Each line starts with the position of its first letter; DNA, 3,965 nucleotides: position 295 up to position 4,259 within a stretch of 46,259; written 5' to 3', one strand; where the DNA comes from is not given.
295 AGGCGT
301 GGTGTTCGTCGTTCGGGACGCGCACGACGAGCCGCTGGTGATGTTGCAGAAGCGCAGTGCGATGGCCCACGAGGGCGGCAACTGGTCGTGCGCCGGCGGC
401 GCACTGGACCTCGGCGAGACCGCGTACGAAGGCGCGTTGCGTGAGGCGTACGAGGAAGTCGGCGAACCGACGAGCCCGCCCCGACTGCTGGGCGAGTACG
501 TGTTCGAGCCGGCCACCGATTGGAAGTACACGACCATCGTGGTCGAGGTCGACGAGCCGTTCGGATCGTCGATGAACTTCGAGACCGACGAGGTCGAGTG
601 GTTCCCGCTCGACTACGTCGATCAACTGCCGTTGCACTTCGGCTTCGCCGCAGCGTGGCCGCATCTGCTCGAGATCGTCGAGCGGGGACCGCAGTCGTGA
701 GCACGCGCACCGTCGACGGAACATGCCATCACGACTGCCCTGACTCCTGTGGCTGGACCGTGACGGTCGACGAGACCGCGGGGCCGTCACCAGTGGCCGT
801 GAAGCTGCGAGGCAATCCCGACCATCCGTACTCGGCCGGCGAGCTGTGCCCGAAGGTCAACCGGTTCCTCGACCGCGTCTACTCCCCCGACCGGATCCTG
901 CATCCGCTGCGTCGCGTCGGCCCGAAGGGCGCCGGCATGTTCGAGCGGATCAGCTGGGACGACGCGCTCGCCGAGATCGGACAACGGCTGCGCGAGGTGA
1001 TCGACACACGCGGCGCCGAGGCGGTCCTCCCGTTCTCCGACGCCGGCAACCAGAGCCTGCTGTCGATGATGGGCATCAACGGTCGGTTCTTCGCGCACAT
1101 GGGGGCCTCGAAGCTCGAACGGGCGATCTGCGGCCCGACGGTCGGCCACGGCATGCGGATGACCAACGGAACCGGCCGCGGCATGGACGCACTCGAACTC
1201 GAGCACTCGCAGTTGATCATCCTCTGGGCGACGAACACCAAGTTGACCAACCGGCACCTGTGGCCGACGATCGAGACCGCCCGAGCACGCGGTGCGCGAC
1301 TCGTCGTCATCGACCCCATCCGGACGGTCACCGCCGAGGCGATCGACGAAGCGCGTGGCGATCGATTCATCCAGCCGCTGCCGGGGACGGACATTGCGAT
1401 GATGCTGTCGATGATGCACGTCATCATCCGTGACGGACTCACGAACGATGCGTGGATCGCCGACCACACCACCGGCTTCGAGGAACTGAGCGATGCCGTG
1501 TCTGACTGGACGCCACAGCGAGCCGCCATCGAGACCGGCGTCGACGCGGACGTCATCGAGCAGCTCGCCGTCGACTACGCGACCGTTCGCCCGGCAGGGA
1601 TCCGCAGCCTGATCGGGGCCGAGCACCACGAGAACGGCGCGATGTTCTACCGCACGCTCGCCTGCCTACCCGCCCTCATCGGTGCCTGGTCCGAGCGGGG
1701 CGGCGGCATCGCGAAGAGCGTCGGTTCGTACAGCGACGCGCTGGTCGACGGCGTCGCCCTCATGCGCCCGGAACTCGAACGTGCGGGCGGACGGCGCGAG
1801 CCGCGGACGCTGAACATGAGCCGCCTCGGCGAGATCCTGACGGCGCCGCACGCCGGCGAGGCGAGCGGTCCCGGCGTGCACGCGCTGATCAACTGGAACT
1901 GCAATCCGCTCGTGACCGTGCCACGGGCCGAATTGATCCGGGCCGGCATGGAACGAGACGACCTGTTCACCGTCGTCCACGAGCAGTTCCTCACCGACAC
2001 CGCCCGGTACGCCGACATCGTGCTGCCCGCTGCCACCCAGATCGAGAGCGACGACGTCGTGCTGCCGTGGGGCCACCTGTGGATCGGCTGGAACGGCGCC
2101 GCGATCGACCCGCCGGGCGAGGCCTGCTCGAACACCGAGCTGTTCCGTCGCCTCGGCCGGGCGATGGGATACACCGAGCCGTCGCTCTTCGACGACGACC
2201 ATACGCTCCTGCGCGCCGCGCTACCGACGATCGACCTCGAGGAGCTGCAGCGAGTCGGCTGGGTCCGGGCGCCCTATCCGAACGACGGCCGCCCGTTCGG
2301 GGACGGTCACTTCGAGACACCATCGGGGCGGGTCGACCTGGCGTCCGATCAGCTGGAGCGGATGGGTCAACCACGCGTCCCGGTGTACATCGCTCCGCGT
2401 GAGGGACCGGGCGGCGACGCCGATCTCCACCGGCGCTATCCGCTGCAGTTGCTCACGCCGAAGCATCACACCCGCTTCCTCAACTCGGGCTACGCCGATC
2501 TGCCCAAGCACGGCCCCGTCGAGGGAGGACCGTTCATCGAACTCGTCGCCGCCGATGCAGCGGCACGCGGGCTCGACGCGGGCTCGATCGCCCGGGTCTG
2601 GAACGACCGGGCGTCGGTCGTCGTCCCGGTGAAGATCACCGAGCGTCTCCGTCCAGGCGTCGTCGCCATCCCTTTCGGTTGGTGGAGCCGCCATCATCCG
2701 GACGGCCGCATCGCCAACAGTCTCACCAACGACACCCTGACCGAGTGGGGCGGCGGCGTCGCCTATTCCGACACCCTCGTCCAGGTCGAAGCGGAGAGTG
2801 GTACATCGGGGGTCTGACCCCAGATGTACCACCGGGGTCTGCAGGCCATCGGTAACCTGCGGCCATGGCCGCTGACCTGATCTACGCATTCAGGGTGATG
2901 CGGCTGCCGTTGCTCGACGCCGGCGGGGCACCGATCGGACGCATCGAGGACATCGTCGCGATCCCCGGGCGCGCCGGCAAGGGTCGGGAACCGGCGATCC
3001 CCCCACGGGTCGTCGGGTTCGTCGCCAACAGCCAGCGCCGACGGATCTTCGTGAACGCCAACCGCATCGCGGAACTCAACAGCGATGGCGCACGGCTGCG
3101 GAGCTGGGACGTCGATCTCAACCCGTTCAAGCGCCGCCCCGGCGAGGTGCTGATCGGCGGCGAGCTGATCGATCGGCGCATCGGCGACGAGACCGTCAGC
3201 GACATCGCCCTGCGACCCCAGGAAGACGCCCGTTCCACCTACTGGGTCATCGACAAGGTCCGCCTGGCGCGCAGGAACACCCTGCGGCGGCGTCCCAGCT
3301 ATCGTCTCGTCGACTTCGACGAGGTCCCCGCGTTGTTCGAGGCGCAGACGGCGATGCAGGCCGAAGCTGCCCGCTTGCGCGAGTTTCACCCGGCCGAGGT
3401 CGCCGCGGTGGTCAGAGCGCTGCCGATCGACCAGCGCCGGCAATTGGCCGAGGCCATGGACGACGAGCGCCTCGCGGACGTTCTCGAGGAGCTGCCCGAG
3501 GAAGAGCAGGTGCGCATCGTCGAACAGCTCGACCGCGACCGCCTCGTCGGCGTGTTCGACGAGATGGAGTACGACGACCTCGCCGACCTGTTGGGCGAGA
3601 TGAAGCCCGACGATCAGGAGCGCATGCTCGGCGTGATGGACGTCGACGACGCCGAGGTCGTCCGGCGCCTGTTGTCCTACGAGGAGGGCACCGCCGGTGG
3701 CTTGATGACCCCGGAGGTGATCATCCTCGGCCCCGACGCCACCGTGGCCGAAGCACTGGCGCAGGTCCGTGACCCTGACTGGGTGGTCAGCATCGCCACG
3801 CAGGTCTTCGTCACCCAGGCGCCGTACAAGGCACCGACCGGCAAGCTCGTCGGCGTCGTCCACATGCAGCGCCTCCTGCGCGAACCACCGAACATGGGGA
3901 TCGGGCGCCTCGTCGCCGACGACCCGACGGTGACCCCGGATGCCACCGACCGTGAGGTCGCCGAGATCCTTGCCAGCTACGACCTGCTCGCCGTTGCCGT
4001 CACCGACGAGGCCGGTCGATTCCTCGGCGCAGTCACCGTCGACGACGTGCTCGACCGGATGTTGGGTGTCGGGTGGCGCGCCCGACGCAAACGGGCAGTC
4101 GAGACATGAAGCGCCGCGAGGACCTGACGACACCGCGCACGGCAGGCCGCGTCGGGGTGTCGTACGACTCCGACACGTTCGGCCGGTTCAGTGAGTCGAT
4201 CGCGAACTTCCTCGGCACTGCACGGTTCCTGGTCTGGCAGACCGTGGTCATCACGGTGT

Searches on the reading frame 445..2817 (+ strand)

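Call 66: search_protein_families(library=pfam, proteins=[window:445-2817:+], max_evalue=0.00001)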
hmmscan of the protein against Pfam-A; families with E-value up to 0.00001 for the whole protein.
window:445-2817:+ (790 aa): 3 families
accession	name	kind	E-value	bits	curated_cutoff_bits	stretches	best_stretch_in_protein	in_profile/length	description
PF00384.28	Molybdopterin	-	1.2e-31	110.5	24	1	150-571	1-351/353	Molybdopterin oxidoreductase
PF01568.27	Molydop_binding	-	7.5e-21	74.7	26.8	1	668-776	2-108/110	Molydopterin dinucleotide binding domain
PF04879.21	Molybdop_Fe4S4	-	2.2e-07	31.2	22.7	1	88-147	2-55/55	Molybdopterin oxidoreductase Fe4S4 domain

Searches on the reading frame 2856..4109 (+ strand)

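Call 66: search_protein_families(library=pfam, proteins=[window:2856-4109:+], max_evalue=0.00001)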
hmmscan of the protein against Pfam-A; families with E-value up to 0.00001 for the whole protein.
window:2856-4109:+ (417 aa): 2 families
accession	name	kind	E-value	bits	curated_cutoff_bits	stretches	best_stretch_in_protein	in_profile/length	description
PF03448.22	MgtE_N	-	2.8e-24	86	25.9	1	178-277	2-101/102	MgtE intracellular N domain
PF00571.33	CBS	-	7.4e-14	52.3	24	1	354-403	6-56/57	CBS domain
